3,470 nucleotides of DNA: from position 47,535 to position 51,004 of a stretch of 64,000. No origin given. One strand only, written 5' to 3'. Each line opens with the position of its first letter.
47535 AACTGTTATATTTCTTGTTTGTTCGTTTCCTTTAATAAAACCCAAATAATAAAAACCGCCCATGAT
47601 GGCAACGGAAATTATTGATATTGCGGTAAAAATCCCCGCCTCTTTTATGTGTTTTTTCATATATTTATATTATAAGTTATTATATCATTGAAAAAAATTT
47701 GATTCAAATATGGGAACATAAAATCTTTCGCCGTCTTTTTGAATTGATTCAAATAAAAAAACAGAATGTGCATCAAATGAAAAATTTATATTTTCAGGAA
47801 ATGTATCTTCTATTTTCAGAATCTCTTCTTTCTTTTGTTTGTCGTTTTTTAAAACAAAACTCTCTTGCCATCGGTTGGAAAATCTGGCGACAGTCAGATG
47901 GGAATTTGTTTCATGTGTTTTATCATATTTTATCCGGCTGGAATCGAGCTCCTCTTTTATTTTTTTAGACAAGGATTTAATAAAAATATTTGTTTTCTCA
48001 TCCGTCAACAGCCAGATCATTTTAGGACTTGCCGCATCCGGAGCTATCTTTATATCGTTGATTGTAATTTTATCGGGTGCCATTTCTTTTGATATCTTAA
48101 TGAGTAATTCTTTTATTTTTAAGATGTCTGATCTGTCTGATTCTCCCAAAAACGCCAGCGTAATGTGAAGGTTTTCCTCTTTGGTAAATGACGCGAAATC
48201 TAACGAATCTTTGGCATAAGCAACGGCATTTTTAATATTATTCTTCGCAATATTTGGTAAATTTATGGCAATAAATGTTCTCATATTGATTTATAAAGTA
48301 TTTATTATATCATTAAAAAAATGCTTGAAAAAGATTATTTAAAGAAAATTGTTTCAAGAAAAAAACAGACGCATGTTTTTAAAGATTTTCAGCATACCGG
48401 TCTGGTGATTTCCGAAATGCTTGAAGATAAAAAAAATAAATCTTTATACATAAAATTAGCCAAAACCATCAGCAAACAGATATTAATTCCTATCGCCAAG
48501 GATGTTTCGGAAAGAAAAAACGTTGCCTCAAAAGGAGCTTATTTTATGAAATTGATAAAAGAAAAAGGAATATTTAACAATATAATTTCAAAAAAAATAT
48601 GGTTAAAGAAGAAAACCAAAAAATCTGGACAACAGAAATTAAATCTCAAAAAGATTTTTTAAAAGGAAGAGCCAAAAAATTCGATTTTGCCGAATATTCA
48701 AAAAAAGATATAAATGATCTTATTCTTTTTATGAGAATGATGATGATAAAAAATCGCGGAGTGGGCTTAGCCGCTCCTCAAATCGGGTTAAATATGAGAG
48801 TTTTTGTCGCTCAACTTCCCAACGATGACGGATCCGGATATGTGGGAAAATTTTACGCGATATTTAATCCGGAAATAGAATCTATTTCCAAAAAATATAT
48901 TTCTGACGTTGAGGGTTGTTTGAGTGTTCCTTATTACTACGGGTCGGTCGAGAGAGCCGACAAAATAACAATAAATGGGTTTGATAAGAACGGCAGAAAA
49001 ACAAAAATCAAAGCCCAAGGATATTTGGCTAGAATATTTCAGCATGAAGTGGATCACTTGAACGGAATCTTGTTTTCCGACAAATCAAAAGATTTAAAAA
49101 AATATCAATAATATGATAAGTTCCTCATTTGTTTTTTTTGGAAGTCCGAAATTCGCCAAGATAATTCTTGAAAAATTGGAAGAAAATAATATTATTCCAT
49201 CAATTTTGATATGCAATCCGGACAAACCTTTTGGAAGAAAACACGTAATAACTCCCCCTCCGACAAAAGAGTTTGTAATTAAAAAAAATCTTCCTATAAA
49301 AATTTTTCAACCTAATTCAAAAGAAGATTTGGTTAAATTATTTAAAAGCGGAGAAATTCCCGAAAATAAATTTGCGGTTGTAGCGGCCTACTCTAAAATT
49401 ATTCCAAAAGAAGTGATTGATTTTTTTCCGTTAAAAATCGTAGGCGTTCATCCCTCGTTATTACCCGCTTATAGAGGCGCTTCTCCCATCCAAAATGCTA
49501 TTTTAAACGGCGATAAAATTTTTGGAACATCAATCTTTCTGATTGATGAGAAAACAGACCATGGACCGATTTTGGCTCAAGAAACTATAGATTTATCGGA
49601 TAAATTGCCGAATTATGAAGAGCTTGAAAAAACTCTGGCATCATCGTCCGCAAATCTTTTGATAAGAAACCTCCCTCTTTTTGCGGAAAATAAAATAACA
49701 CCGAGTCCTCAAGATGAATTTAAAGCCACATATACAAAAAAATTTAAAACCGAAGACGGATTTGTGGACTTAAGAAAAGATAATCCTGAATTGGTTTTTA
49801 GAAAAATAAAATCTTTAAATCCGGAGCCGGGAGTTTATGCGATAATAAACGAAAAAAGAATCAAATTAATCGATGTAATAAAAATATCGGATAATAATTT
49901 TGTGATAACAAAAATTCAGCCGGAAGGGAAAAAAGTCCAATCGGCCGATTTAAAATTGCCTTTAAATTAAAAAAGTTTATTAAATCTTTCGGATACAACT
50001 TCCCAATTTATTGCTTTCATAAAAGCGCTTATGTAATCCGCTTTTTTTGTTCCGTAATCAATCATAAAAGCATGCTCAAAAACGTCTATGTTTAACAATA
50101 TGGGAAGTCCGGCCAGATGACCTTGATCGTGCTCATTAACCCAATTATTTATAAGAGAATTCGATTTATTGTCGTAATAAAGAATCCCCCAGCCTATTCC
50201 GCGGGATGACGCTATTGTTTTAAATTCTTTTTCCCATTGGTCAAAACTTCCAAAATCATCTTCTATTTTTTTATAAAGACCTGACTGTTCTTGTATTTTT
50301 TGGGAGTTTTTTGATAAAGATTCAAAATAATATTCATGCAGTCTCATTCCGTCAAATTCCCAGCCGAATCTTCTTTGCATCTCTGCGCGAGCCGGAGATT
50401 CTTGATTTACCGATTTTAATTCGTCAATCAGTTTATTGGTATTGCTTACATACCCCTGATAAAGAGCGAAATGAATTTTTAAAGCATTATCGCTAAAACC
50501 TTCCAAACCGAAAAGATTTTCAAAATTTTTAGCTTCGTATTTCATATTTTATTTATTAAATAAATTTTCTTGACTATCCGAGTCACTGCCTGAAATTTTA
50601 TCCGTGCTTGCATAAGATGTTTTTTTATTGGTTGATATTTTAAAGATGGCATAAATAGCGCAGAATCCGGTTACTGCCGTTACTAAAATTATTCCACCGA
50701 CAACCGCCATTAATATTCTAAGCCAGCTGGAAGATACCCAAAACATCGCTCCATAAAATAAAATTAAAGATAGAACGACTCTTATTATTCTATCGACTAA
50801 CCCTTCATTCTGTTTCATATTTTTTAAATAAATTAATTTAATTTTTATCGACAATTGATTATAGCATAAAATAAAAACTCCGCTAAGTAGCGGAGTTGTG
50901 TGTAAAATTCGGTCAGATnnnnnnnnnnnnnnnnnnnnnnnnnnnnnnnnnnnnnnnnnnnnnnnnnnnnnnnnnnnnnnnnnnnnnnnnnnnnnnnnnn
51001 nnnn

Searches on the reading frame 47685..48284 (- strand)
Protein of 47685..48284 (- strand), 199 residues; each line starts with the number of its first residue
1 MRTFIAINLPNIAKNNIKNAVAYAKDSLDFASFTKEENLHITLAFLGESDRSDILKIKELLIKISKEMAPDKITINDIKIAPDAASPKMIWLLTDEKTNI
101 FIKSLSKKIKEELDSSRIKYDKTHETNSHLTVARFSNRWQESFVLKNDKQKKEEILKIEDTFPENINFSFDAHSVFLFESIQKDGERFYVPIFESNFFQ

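Call 41: search_protein_families(library=pfam, proteins=[window:47685-48284:-], max_evalue=0.001)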
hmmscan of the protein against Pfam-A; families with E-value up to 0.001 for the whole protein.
window:47685-48284:- (199 aa): 3 families
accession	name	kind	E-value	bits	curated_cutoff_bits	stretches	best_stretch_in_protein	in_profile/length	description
PF02834.22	LigT_PEase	-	1.4e-11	44.8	23.3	1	14-91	8-87/87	LigT like Phosphoesterase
PF10469.15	AKAP7_NLS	-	1.2e-09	38.9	24.4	1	15-170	19-177/208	AKAP7 2'5' RNA ligase-like domain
PF13563.12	2_5_RNA_ligase2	-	1.1e-05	26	27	1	31-146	19-127/152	2'-5' RNA ligase superfamily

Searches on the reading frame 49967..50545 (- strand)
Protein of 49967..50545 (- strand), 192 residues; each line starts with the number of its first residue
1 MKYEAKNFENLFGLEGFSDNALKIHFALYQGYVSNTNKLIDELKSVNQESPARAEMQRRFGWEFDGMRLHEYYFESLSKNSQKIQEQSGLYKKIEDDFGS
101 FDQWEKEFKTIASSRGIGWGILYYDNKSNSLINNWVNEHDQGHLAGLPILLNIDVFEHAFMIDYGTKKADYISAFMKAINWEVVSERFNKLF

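Call 41: search_protein_families(library=pfam, proteins=[window:49967-50545:-], max_evalue=0.001)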
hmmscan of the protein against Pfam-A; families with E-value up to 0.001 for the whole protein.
window:49967-50545:- (192 aa): 1 family
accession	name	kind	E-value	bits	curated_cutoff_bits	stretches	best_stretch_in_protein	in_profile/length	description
PF02777.23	Sod_Fe_C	-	2.8e-27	95.2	20.9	1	89-187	4-102/102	Iron/manganese superoxide dismutases, C-terminal domain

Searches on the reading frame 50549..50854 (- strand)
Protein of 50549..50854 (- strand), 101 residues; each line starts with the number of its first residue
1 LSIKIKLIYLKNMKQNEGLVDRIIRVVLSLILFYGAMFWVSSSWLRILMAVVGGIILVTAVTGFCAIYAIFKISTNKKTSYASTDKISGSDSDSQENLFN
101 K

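Call 4: search_protein_families(library=pfam, proteins=[window:50549-50854:-], max_evalue=1)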
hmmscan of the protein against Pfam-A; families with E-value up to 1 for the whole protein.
window:50549-50854:- (101 aa): 6 families
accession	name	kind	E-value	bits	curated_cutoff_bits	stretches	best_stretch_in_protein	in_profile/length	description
PF11127.14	YgaP-like_TM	-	2.9e-20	72.6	25.3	1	13-78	1-65/66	Inner membrane protein YgaP-like, transmembrane domain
PF11658.13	CBP_BcsG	-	0.021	13.8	24.8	1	19-80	86-142/516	Cellulose biosynthesis protein BcsG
PF09990.14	DUF2231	-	0.027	15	26.4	1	30-79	25-72/139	Predicted membrane protein (DUF2231)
PF13829.11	DUF4191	-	0.34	10.7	30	1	17-69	23-76/219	Domain of unknown function (DUF4191)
PF20990.2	DUF2207_C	-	0.39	10.8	33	1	11-76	128-194/247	Predicted membrane protein (DUF2207) C-terminal domain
PF11712.13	Vma12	-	0.47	10.9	25.5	1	11-68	66-129/137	Endoplasmic reticulum-based factor for assembly of V-ATPase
